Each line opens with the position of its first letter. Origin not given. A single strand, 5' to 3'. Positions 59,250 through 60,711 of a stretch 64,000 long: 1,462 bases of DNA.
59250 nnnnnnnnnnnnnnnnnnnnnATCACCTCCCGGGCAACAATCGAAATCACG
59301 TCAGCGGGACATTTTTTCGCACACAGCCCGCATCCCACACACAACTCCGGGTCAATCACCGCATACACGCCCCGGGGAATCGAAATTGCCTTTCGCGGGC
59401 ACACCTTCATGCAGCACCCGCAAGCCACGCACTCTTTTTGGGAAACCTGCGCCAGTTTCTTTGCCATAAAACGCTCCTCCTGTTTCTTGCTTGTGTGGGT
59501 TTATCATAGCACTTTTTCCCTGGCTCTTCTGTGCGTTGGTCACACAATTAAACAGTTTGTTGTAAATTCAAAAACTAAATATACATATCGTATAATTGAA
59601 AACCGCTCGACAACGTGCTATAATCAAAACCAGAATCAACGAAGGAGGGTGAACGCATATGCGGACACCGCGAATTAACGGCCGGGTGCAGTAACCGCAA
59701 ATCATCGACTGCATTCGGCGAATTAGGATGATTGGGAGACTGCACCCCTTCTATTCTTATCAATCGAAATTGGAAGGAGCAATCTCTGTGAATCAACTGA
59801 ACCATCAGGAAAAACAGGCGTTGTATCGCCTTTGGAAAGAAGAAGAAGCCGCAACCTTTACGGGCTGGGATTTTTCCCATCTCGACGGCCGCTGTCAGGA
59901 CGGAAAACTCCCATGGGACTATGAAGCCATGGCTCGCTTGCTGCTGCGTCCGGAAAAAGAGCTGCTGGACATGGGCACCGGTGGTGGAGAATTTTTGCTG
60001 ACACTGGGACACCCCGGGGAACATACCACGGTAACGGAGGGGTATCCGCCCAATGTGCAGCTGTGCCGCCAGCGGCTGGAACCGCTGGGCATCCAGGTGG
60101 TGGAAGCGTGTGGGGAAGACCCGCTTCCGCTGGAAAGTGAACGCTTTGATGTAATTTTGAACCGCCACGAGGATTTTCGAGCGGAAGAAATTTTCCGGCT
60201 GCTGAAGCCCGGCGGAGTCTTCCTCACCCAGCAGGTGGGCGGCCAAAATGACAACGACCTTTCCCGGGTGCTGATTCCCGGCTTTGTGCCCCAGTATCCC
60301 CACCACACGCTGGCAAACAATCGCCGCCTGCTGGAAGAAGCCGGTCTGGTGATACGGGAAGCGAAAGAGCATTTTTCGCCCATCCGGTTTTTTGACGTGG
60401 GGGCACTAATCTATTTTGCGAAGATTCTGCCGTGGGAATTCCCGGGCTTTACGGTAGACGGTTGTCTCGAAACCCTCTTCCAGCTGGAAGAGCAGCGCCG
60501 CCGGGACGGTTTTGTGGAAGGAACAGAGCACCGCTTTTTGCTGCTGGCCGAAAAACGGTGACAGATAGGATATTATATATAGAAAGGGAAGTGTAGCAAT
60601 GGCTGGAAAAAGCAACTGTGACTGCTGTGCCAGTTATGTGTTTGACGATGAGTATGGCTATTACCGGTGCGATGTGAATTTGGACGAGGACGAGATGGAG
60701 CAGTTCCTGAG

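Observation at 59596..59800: Leader peptide with mutually exclusive hairpins upstream of a SAM methyltransferase (translation-attenuation candidate)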

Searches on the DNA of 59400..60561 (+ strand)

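Call 3: search_rna_families(source=window, start=59400, end=60000, threshold=evalue, max_evalue=10, show_alignments=3)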
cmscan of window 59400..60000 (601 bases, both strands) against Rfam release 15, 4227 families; matches with E-value up to 10: 2.
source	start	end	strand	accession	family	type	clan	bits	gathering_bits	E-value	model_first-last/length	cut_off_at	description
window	59465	59517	-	RF03091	Clostridium-PBP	Gene; sRNA;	-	21.5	94.4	2.4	1-73/73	no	Clostridium-PBP RNA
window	59550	59623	+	RF01666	rox2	Cis-reg;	-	19.8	55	1.2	1-71/71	no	Drosophila rox2 ncRNA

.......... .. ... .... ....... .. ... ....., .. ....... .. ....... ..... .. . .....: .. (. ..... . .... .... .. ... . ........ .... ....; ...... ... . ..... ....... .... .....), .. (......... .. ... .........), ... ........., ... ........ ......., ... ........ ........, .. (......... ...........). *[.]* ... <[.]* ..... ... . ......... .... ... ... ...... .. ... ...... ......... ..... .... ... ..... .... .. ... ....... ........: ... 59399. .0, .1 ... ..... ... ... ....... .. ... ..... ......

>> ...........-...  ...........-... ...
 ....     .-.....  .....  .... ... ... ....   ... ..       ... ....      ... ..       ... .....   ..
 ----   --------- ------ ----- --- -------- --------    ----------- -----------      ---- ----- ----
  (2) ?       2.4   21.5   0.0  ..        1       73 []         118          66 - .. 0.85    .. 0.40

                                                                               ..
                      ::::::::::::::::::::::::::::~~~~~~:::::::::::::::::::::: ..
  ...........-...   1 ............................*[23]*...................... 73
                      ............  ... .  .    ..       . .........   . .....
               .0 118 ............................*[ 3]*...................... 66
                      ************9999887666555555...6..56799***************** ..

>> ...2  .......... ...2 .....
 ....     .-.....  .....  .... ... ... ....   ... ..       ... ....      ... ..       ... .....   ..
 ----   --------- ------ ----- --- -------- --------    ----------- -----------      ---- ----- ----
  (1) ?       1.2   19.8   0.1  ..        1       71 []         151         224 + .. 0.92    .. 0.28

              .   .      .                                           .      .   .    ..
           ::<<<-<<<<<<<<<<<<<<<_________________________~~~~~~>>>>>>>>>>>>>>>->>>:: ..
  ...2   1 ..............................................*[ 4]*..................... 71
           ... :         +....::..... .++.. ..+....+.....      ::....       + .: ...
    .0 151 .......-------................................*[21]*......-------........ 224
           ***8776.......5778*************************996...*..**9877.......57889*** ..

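Call 25: search_rna_families(sources=[L017, L025, L016], threshold=evalue, max_evalue=1)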
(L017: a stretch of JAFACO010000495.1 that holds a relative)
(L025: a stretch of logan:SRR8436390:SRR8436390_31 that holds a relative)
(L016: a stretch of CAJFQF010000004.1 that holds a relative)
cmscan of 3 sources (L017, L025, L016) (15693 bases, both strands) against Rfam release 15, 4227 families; matches with E-value up to 1: 7.
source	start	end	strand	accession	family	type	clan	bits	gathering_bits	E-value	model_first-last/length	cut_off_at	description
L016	1947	2115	+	RF02819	V_AS7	Gene; antisense;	-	60.2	90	1.9e-09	1-169/169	no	Vibrio RNA AS7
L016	944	1031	+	RF00321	snoZ247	Gene; snRNA; snoRNA; CD-box;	-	25.6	38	0.24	1-139/139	no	Small nucleolar RNA Z247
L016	3432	3478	+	RF02056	STnc390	Gene; sRNA;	-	25.3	50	0.084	1-60/60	no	Salmonella sRNA STnc390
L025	3206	3315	+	RF02621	BSnc120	Gene; sRNA;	-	22.9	114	0.27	1-88/88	no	Brucella sRNA 120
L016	398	452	+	RF02901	AaHKsRNA41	Gene; sRNA;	-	22.3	97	0.17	1-187/187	no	Aggregatibacter sRNA 41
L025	3848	3903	-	RF01119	sR32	Gene; snRNA; snoRNA; CD-box;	-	18.1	40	0.43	1-57/57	no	Small nucleolar RNA sR32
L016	5140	5321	-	RF02042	HOTTIP_3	Gene; lncRNA;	-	16.6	50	0.19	1-353/353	no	HOXA transcript at the distal tip, conserved region 3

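Call 68: build_rna_model(alignment_id=A2, structure=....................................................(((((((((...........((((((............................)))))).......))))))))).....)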
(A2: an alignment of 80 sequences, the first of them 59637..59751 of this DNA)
Model R1 built from alignment A2 (80 sequences, 133 columns); structure: as given.
model positions 117; base pairs 15; branch points 0; effective number of sequences 4.85; information 0.59 bits per position. Calibrated on 0.2 Mb of random sequence (short: E-values are rough).
structure used (alignment columns):
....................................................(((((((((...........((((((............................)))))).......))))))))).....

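Call 70: search_with_rna_model(model_id=R1, sources=[window, L003, L013, L014, L016, L017, L018, L019, L020, L021, L022, L023, L025, L027, L029, L030, L031, L033, L034, L035, L036, L041, L045, L046, L047, L048, L049, L050, L051, L053, L056, L057, L058, L059, L060, L061, L063, L066, L067, L071, L073, L075, L076, L081, L082, L083, L084, L085, L086, L087, L089, L090, L093, L094, L099, L101, L102, L103, L105, L106, L108, L110, L113, L114, L115, L116, L117, L121, L124, L125, L126, L128, L129, L130, L131, L132, L133, L135, L137, L139, L140, L142, L144, L145, L146, L147, L148, L078, L069, L072, L096, L097, L098, L111, L062, L064, L068], max_evalue=1)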
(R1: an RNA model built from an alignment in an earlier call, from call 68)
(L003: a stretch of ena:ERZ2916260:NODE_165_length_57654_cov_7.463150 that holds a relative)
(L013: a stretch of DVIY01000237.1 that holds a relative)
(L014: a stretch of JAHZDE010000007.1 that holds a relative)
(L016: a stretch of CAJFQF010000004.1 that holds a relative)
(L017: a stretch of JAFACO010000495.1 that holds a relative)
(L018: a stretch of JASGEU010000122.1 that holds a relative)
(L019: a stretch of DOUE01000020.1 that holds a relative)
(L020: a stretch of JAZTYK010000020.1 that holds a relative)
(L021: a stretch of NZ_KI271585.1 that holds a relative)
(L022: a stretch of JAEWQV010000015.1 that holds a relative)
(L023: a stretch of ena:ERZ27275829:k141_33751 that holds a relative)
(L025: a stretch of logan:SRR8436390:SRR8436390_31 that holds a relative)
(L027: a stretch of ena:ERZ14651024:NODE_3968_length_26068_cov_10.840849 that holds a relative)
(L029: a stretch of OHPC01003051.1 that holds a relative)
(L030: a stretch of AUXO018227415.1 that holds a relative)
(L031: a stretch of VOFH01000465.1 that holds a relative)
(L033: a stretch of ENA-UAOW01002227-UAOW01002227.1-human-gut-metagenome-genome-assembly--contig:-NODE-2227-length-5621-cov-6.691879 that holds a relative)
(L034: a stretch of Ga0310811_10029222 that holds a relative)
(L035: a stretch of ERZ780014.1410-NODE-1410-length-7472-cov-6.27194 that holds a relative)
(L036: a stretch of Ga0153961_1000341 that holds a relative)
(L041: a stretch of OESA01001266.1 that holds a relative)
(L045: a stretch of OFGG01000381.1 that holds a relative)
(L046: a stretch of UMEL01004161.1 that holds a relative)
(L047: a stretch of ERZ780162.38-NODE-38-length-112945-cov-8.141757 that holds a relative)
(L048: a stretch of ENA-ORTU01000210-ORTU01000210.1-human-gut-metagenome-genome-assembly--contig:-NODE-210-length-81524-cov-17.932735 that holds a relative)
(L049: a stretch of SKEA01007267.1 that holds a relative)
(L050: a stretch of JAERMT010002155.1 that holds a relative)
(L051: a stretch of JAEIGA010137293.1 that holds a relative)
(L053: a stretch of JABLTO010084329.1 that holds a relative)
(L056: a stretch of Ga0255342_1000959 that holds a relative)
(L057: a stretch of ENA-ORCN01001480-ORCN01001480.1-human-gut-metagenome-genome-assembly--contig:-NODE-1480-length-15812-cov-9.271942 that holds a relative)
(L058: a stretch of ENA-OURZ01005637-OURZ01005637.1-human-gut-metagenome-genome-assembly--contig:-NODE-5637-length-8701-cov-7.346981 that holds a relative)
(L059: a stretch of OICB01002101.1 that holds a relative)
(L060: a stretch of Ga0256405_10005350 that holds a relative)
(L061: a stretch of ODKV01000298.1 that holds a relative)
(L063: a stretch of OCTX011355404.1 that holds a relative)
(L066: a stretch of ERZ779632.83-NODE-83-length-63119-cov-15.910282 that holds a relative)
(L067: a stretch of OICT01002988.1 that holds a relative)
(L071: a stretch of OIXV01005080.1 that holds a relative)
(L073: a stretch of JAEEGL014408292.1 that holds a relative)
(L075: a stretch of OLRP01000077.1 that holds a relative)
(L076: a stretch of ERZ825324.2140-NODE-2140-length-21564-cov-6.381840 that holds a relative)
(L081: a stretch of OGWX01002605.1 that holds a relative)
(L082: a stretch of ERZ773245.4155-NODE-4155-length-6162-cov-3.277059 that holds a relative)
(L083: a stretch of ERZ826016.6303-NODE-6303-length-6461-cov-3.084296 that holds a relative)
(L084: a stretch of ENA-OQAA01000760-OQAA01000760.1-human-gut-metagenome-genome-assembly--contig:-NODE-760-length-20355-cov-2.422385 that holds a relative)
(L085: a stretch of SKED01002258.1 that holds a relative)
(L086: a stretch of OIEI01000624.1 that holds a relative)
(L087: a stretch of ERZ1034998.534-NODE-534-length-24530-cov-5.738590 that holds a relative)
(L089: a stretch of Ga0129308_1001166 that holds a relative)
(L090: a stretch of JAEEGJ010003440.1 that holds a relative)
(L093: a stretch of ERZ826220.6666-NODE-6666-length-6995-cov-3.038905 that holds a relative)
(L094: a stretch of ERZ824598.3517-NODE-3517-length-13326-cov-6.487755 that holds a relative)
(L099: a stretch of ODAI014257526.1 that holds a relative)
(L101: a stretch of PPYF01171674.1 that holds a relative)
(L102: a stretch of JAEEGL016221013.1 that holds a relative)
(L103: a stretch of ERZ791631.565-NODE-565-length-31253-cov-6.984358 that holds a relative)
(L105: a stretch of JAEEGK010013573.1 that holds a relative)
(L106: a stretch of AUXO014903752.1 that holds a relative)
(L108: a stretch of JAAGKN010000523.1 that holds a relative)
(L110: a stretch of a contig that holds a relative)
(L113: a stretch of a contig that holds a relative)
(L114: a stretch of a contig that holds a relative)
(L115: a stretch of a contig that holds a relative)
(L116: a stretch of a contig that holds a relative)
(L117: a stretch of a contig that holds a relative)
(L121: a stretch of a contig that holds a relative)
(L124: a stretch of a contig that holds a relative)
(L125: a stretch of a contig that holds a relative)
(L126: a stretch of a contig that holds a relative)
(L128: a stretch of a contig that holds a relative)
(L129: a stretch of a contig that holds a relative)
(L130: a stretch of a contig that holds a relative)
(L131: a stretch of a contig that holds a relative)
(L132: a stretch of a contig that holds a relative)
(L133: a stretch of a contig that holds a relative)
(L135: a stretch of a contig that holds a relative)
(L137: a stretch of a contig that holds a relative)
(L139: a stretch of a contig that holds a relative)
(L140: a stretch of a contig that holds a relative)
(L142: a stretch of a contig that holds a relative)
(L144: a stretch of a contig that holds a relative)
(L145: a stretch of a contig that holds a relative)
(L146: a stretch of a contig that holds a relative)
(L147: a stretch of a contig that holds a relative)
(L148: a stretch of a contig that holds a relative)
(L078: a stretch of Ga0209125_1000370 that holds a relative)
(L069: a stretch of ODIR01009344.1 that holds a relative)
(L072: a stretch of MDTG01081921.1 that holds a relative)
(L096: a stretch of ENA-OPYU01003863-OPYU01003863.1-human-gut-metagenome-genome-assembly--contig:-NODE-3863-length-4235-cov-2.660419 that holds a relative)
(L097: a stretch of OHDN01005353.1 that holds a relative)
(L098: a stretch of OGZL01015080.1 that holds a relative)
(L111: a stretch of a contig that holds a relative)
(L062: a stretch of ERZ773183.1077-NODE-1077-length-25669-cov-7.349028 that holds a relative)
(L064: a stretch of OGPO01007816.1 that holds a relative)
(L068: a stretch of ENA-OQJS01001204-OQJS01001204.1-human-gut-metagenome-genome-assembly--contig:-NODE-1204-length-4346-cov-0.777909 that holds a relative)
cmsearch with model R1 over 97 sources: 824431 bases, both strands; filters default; matches with E-value up to 1: 114.
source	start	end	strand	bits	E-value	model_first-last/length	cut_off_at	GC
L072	768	884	+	113.9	3.5e-30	1-117/117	no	0.44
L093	1106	1227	-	112.8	7.5e-30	1-117/117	no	0.4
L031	9811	9932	+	112.5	8.9e-30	1-117/117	no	0.41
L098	1006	1127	+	112.5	8.9e-30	1-117/117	no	0.41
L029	3103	3224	+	111.8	1.4e-29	1-117/117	no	0.41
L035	2210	2331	-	111.8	1.4e-29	1-117/117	no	0.41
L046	4857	4978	+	111.8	1.4e-29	1-117/117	no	0.41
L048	4802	4923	+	111.8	1.4e-29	1-117/117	no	0.41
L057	1539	1660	-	111.8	1.4e-29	1-117/117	no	0.41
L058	3022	3143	-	111.8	1.4e-29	1-117/117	no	0.41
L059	5652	5773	-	111.8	1.4e-29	1-117/117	no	0.41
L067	182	303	+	111.8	1.4e-29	1-117/117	no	0.41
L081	9389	9510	+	111.8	1.4e-29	1-117/117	no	0.41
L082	5339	5460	-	111.8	1.4e-29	1-117/117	no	0.41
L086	10586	10707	+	111.8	1.4e-29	1-117/117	no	0.41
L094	6317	6438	-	111.8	1.4e-29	1-117/117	no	0.41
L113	1347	1468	-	111.8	1.4e-29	1-117/117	no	0.41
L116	2036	2157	-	111.8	1.4e-29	1-117/117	no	0.41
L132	78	199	+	111.8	1.4e-29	1-117/117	no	0.41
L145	1891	2012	+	111.8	1.4e-29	1-117/117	no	0.41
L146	6084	6205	+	111.8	1.4e-29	1-117/117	no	0.41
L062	1201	1322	-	111.8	1.4e-29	1-117/117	no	0.41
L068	1588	1709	-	111.8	1.4e-29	1-117/117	no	0.41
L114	1602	1723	+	111.6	1.6e-29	1-117/117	no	0.42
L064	964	1085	-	111.6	1.6e-29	1-117/117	no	0.42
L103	321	442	+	111.5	1.8e-29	1-117/117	no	0.41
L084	7681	7802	-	110.7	3e-29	1-117/117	no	0.43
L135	4371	4492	+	110.7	3e-29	1-117/117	no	0.43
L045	3192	3313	+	110.3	3.9e-29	1-117/117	no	0.42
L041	534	652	+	109.6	6.1e-29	1-117/117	no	0.5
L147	12723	12845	-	109.4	7.2e-29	1-117/117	no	0.44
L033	3867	3989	+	109.3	7.6e-29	1-117/117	no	0.45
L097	1003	1125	-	109.3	7.6e-29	1-117/117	no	0.45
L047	5435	5555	+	109.2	8.1e-29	1-117/117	no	0.4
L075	9838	9958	+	109.2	8.1e-29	1-117/117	no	0.4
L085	13517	13637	-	109.2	8.1e-29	1-117/117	no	0.4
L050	6897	7018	-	109.1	8.4e-29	1-117/117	no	0.43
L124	721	841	+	109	9.3e-29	1-117/117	no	0.4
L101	12515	12635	-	108.7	1.1e-28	1-117/117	no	0.39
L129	2868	2988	+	108.7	1.1e-28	1-117/117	no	0.39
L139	3260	3380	-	108.7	1.1e-28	1-117/117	no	0.39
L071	7601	7722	-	108.6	1.2e-28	1-117/117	no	0.43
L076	5296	5417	+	108.6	1.2e-28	1-117/117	no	0.43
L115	3811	3932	+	108.6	1.2e-28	1-117/117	no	0.43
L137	1576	1697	+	108.6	1.2e-28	1-117/117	no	0.43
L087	1143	1265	+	108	1.7e-28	1-117/117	no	0.43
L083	3354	3475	+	108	1.8e-28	1-117/117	no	0.44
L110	8181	8303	+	107.6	2.4e-28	1-117/117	no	0.41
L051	2431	2551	-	105.1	1.3e-27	1-117/117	no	0.41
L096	1826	1949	+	104.3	2.1e-27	1-117/117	no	0.43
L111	3179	3295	-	103.1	4.7e-27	1-117/117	no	0.45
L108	2305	2427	+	101.9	1e-26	1-117/117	no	0.41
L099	5158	5273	-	100.4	2.9e-26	1-117/117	no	0.46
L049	3437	3559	-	98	1.4e-25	1-117/117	no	0.32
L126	3396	3512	+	97.9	1.5e-25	1-117/117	no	0.48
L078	1211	1332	+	97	2.7e-25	1-117/117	no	0.34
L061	8377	8489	-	94.9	1.1e-24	1-117/117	no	0.44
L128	3769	3888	-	93.8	2.4e-24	1-117/117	no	0.35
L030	477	592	+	92.8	4.6e-24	1-117/117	no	0.41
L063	6026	6141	+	92.8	4.6e-24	1-117/117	no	0.41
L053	3162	3286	-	92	7.9e-24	1-117/117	no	0.33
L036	1684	1802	-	91.5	1.1e-23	1-117/117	no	0.39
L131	7598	7711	-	90.9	1.6e-23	1-117/117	no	0.46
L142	1042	1157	+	90.5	2e-23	1-117/117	no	0.41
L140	4456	4566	+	87.8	1.3e-22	1-117/117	no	0.4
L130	2634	2751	-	85.4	6.1e-22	1-117/117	no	0.46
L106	596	712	-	76.4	2.5e-19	1-117/117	no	0.5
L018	2358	2464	+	73.8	1.5e-18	1-117/117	no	0.45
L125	843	948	-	73.4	1.8e-18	1-117/117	no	0.43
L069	1493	1607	+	73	2.5e-18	1-117/117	no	0.57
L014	2343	2456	+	71.5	6.7e-18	1-117/117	no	0.56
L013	2350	2463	+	71.2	8e-18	1-117/117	no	0.58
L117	5957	6070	-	71.2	8e-18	1-117/117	no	0.58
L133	3663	3776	-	71.1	8.4e-18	1-117/117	no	0.56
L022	2362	2468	+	70.6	1.2e-17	1-117/117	no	0.4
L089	6861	6971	+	69.7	2.1e-17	1-117/117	no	0.48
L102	3766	3870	-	69.3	2.9e-17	1-117/117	no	0.4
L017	820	926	+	69.2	3e-17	1-117/117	no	0.44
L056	6293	6401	-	67.9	7e-17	1-117/117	no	0.49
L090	4335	4438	+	64.8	5.8e-16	1-117/117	no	0.44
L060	2135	2240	-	64.1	9.2e-16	1-117/117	no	0.42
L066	7683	7791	+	62.6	2.5e-15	1-117/117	no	0.58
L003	2840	2956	+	61.9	3.9e-15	1-117/117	no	0.61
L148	2747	2855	-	61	7.3e-15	1-117/117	no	0.6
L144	8159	8266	+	57.5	7.4e-14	1-117/117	no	0.45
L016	2297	2414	+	55.6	2.6e-13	1-117/117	no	0.59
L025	2373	2470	+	52.5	2.1e-12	1-117/117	no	0.52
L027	2087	2222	+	42.4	1.7e-09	1-117/117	no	0.61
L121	773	868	+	24.9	0.0002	1-117/117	no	0.44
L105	4123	4223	+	23.2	0.00064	1-117/117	no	0.48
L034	2305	2397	-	22.9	0.00076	1-117/117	no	0.48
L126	3402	3518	-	21.6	0.0019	1-117/117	no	0.49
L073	8254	8364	-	17.1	0.036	1-117/117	no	0.5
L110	8227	8330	-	17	0.039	1-117/117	no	0.44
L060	2139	2194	+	16.9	0.042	49-115/117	no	0.54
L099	5162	5227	+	16.1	0.069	49-115/117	no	0.5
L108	2349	2425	-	15.6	0.1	47-117/117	no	0.44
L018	2402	2461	-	15.2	0.13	48-117/117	no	0.52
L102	3770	3824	+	15.2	0.13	49-115/117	no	0.51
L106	600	665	+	15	0.15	49-114/117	no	0.61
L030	524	588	-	14.1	0.26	49-114/117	no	0.48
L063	6073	6137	-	14.1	0.26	49-114/117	no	0.48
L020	3151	3212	+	13.9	0.31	52-110/117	no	0.66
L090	2375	2432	-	13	0.56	1-117/117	no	0.36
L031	9859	9928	-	12.9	0.6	49-115/117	no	0.41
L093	1110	1179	+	12.9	0.6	49-115/117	no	0.41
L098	1054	1123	-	12.9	0.6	49-115/117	no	0.41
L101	12518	12591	+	12.7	0.69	48-117/117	no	0.39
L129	2912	2985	-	12.7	0.69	48-117/117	no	0.39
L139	3263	3336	+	12.7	0.69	48-117/117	no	0.39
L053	3166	3238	+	12.6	0.71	49-115/117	no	0.33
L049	3441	3511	+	12.3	0.89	49-115/117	no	0.32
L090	4379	4482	-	12.1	0.99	1-117/117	no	0.41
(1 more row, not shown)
